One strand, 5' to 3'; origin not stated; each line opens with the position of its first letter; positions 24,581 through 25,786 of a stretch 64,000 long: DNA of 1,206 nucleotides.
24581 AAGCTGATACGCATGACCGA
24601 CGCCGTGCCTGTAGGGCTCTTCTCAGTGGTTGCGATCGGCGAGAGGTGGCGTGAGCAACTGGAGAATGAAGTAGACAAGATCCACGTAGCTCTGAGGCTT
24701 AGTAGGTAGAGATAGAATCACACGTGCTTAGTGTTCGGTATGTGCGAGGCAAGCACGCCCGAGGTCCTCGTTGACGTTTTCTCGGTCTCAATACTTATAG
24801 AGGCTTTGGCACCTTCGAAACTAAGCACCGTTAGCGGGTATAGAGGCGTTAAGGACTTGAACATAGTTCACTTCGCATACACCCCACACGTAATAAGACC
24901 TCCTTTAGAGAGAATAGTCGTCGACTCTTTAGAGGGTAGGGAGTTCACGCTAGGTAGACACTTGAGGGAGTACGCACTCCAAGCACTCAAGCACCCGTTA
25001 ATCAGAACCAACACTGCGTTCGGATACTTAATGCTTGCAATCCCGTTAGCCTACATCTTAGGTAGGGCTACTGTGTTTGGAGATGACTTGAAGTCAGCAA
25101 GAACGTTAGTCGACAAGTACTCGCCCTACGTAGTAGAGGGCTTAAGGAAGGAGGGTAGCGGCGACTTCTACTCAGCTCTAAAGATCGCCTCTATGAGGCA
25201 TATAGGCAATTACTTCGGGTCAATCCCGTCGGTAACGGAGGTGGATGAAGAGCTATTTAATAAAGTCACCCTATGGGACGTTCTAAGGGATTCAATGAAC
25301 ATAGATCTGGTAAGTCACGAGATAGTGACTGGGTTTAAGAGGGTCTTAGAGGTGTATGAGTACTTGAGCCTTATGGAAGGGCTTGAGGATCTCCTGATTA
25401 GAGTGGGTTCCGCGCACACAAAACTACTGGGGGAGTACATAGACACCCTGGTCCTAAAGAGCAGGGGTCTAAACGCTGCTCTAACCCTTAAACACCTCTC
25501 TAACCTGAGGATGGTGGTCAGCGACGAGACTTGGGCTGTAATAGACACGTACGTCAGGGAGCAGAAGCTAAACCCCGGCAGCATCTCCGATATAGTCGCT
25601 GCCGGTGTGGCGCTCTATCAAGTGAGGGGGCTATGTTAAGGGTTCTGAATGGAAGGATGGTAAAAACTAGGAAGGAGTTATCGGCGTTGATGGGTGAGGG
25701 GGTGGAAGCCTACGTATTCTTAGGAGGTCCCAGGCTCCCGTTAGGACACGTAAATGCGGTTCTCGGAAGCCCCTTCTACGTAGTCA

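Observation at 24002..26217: Uncharacterised operon: HTH-phosphoribosyltransferase + diverged CitG-like + ligand-less metallophosphoesterase fold, next to the CoA cluster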

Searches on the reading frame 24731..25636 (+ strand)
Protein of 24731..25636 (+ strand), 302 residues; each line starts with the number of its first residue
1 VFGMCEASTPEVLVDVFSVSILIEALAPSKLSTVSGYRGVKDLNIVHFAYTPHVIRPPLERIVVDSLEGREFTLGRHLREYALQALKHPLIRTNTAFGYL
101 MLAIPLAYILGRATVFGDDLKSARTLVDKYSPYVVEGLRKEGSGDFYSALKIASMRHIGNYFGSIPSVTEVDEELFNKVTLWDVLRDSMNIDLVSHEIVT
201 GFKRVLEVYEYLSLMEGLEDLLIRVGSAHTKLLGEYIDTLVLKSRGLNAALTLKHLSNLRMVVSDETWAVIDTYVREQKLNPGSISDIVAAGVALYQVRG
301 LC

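Call 3: search_protein_families(library=pfam, proteins=[window:24731-25636:+], max_evalue=0.1)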
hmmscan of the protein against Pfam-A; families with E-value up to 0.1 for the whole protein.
window:24731-25636:+ (302 aa): 1 family
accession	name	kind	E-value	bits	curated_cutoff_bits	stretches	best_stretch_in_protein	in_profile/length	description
PF01874.21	CitG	-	6.1e-26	92.1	27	1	17-296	4-284/284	ATP:dephospho-CoA triphosphoribosyl transferase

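Call 4: search_protein_families(library=ncbifam, proteins=[window:24731-25636:+], max_evalue=0.1)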
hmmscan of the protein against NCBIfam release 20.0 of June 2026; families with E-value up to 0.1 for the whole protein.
window:24731-25636:+ (302 aa): 0 families

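Call 7: search_solved_structures(query=window:24731-25636:+, max_evalue=1, show_alignments=2)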
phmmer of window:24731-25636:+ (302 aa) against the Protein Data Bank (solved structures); distinct sequences matched with E-value up to 1: 2.
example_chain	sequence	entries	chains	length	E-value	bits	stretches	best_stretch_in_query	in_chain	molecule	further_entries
3h9p_A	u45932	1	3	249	0.0032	20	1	171-297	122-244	putative triphosphoribosyl-dephospho-coA synthase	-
7r0k_A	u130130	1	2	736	0.4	13.2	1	78-133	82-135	DNA polymerase I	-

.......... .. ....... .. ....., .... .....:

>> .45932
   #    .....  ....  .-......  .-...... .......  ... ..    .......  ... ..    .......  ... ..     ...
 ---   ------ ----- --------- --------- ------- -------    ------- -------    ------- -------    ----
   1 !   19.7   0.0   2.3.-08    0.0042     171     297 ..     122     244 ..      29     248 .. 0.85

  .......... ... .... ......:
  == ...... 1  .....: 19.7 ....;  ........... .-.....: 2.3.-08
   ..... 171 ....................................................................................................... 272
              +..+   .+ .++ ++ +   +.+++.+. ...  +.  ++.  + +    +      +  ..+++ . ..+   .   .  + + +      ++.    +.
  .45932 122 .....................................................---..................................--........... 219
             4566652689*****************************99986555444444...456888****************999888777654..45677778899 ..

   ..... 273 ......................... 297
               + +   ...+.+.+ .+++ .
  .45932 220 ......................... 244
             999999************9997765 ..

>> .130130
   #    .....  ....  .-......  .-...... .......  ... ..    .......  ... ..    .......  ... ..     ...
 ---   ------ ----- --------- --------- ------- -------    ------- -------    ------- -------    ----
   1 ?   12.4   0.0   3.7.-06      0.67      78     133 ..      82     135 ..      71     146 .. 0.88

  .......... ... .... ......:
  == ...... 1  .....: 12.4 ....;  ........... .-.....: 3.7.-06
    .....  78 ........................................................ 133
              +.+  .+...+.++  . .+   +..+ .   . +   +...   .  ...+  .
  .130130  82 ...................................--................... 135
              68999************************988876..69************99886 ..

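Call 10: find_homologous_proteins(query=window:24731-25636:+)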
Query window:24731-25636:+ (302 aa): 17 proteins with E <= 0.001 among 2049 candidates.
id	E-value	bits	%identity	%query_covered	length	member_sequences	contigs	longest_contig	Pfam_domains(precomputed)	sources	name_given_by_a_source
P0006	3.3e-191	652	100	99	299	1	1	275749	PF01874.22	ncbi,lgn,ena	-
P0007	9.4e-166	568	88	99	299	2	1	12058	PF01874.22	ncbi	ncbi:MAG: triphosphoribosyl-dephospho-CoA synthase [Zestosphaera sp.]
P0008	2.5e-111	390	63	96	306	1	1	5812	PF01874.22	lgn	-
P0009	2.1e-102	360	61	96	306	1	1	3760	PF01874.22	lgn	-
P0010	1.1e-99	351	60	95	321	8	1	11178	PF01874.22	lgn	-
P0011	3.6e-96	340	56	95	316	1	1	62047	PF01874.22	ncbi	ncbi:MAG: triphosphoribosyl-dephospho-CoA synthase [Desulfurococcaceae archaeon TW002]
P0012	2.9e-95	337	58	95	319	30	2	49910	PF01874.22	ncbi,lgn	ncbi:MAG: triphosphoribosyl-dephospho-CoA synthase [Zestosphaera sp.]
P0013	4.0e-95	336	56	95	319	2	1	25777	PF01874.22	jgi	-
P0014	9.6e-94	332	56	95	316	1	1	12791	PF01874.22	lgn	-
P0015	1.2e-93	332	57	95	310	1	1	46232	PF01874.22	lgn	-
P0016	1.2e-92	328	57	95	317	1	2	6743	PF01874.22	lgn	-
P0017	2.3e-92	327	54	97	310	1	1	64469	PF01874.22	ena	-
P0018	4.2e-92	327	55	95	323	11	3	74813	PF01874.22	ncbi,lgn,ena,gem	-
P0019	8.8e-92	325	55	95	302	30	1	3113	PF01874.22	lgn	-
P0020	1.6e-91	325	57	95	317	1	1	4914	PF01874.22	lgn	-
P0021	1.3e-64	236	41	95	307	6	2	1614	PF01874.22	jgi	-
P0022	4.0e-45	172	40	77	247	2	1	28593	PF01874.22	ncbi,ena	-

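Call 30: find_related_loci(query=A2, collection=genome_contigs, flank=6000)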
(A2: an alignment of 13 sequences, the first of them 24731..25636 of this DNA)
Query A2 (302 aa) in genome_contigs; peptide patterns used: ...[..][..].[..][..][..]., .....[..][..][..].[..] (x = any residue, [..] = any of these).
43 stretches matched a pattern; 15 encode a relative of the query (tblastn E <= 1e-3); 15 distinct loci.
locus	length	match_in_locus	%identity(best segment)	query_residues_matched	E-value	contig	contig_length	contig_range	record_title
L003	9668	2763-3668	87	1-302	5e-177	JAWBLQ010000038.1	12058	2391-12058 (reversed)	MAG: Zestosphaera sp. isolate GXS_201912_bins_69 GXS_201912_bins_69_scaffold_38, whole genome shotgun sequence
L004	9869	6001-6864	56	12-298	1e-103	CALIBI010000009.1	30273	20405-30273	MAG: uncultured Sulfolobales archaeon isolate S1_Bin_Bin_78_sub genome assembly, contig: c_000001949987, whole genome sh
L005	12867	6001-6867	56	11-298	9e-104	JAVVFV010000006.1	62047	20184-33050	MAG: Candidatus Zestomicrobium tamdykulense isolate TW002 NG-25459_Tamdykul_water_contig_38, whole genome shotgun sequen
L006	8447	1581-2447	56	12-298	2e-102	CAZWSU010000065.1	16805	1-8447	MAG TPA_asm: uncultured Desulfurococcaceae archaeon isolate binchicken_co25_45 genome assembly, contig: k141_162185, who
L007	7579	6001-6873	55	12-300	3e-100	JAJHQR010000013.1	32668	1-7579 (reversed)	MAG: Desulfurococcaceae archaeon isolate Bin S26 scaffold_241_c1, whole genome shotgun sequence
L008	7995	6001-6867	55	12-298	8e-100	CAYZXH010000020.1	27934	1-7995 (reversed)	MAG TPA_asm: uncultured Desulfurococcaceae archaeon isolate SRP104967_co1_17 genome assembly, contig: NODE_551_length_27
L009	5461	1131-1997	55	12-298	2e-99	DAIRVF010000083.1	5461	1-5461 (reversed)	MAG TPA_asm: Zestosphaera sp. isolate CTOTU25733 NODE_1132_length_5461_cov_5.172771, whole genome shotgun sequence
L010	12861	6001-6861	41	12-298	1e-71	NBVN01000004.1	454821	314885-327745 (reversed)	MAG: Zestosphaera tikiterensis isolate NZ3 Iph_new_18C, whole genome shotgun sequence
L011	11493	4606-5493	38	6-302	3e-55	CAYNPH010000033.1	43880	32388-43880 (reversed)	MAG TPA_asm: uncultured Desulfurococcaceae archaeon isolate binchicken_co219_317 genome assembly, contig: k141_1078808,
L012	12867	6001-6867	38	13-302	6e-53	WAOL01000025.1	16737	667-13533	MAG: Desulfurococcales archaeon isolate S143_97_esom k151_255913, whole genome shotgun sequence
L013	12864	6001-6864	37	13-301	9e-52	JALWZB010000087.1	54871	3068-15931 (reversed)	MAG: Desulfurococcales archaeon isolate T2_metabat1_scaf2bin.068 T2_NODE_320_length_54871_cov_3.733870, whole genome sho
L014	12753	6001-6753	34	28-287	5e-41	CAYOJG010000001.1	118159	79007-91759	MAG TPA_asm: uncultured Desulfurococcaceae archaeon isolate binchicken_co256_980 genome assembly, contig: NODE_61_length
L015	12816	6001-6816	30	23-295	2e-29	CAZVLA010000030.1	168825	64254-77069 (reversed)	MAG TPA_asm: uncultured Desulfurococcaceae archaeon isolate binchicken_co219_376 genome assembly, contig: k141_552759, w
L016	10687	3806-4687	27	6-295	6e-26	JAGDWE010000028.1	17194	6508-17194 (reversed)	MAG: Desulfurococcales archaeon isolate KUA_Bin17 NODE_619_length_17194_cov_13.026373, whole genome shotgun sequence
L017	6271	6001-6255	42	28-112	2e-14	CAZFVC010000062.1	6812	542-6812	MAG TPA_asm: uncultured Desulfurococcaceae archaeon isolate binchicken_co6_539 genome assembly, contig: NODE_14617_lengt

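Call 72: search_solved_structures(query=A2, max_evalue=1, show_alignments=1)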
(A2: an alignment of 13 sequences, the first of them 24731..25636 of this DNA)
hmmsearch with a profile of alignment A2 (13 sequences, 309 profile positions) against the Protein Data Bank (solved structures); distinct sequences matched with E-value up to 1: 2.
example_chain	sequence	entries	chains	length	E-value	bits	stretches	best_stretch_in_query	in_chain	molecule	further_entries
3h9p_A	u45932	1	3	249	0.0002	24.1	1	169-293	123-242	putative triphosphoribosyl-dephospho-coA synthase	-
5ekd_A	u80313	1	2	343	0.57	12.8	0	136-168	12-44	Tryptophan--tRNA ligase, mitochondrial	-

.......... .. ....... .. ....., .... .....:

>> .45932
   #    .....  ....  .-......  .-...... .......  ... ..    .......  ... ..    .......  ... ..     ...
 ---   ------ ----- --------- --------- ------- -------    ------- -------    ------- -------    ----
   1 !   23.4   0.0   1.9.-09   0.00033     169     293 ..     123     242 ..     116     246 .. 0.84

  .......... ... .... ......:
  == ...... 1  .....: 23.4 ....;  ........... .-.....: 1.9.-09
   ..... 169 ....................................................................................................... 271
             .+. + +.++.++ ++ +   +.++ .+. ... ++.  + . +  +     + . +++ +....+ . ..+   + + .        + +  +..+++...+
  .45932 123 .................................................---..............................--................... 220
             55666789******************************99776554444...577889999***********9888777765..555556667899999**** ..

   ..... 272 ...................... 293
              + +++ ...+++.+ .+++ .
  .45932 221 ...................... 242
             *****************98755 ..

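Call 75: search_dna_similar(query=window:24731-25636:+, collection=plasmids, mode=protein, max_evalue=0.01, max_rows=15)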
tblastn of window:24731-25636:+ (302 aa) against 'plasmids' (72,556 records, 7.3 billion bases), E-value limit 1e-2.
Records with a match: 1; places in all: 1; records where one place covers at least 80% of the query: 1.
Best place of each record, by identity: <60% 1.
By first word of the organism name: Natrinema 1.
By predicted mobility (MOB-suite, as given by PLSDB): non-mobilizable 1.
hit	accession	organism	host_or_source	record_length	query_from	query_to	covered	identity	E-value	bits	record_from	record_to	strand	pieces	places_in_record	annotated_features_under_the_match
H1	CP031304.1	Natrinema thermotolerans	Cell culture,Korean salt-fermented food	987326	19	300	93%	27.9%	1e-3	48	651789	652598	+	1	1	CitG domain-containing protein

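Call 76: get_annotated_region(hit=H1, flank=9000)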
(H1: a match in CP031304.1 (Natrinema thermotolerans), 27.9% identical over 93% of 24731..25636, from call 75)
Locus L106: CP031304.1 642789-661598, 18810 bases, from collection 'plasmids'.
description: Natrinema thermotolerans strain A29 plasmid unnamed6, complete sequence
organism: Natrinema thermotolerans (NCBI taxid 121872)
taxonomy: Archaea; Euryarchaeota; Halobacteria; Halobacteriales; Natrialbaceae; Natrinema; Natrinema thermotolerans
host: -; source: Cell culture,Korean salt-fermented food; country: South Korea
typing (MOB-suite, as given by PLSDB): non-mobilizable
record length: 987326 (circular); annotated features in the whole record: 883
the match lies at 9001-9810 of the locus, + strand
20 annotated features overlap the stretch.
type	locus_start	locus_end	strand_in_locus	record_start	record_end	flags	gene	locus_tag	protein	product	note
CDS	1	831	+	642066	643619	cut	-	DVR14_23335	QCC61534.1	hypothetical protein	-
CDS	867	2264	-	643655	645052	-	-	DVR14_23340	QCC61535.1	FAD-binding oxidoreductase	-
CDS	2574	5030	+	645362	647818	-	-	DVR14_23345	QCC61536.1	DUF5059 domain-containing protein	-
CDS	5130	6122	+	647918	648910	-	-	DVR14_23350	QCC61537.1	2-phospho-L-lactate transferase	-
CDS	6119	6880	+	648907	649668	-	-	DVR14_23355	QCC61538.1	dihydropyrimidine dehydrogenase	-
CDS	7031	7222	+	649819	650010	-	-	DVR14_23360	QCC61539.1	hypothetical protein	-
CDS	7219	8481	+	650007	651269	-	-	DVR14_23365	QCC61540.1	iron transporter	-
CDS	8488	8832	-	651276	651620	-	-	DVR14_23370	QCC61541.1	cupin domain-containing protein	-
CDS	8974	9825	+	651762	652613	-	-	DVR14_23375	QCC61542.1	CitG domain-containing protein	-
CDS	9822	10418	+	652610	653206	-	-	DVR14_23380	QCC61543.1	DUF447 family protein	-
CDS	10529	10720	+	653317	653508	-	-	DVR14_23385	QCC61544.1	30S ribosomal protein S17e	-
CDS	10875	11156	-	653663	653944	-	-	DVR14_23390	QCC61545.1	hypothetical protein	-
CDS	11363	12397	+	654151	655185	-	asd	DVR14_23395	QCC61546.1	aspartate-semialdehyde dehydrogenase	-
CDS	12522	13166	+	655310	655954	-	-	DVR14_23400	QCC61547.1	bacterio-opsin activator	-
CDS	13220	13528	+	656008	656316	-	-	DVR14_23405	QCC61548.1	hypothetical protein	-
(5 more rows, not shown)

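Call 78: search_protein_families(library=ncbifam, proteins=[L106:8974-9822:+, L106:9822-10415:+, L016:3791-4744:+, L016:4749-5339:+], max_evalue=0.001)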
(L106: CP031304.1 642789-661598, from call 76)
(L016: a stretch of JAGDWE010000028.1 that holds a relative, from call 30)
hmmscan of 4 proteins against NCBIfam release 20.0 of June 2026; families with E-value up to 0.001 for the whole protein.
L106:8974-9822:+ (283 aa): 4 families
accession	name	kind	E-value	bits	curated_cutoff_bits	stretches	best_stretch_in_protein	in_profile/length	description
TIGR03132.1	malonate_mdcB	equivalog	1.2e-08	34.8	282.35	1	202-275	194-269/272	triphosphoribosyl-dephospho-CoA synthase MdcB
TIGR03125.1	citrate_citG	equivalog_domain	1.7e-08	34.3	272.3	1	198-275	194-273/275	triphosphoribosyl-dephospho-CoA synthase CitG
NF007503.0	PRK10096.1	equivalog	3e-08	33.3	477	1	203-275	216-290/292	triphosphoribosyl-dephospho-CoA synthase CitG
NF002315.0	PRK01237.1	equivalog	8.4e-08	31.9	280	0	203-278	205-282/291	triphosphoribosyl-dephospho-CoA synthase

L106:9822-10415:+ (198 aa): 0 families

L016:3791-4744:+ (318 aa): 0 families

L016:4749-5339:+ (197 aa): 1 family
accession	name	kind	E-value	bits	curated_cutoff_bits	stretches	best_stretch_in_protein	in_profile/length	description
TIGR00040.1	yfcE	subfamily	3.1e-07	30.6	56.25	0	1-69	1-64/158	YfcE family phosphodiesterase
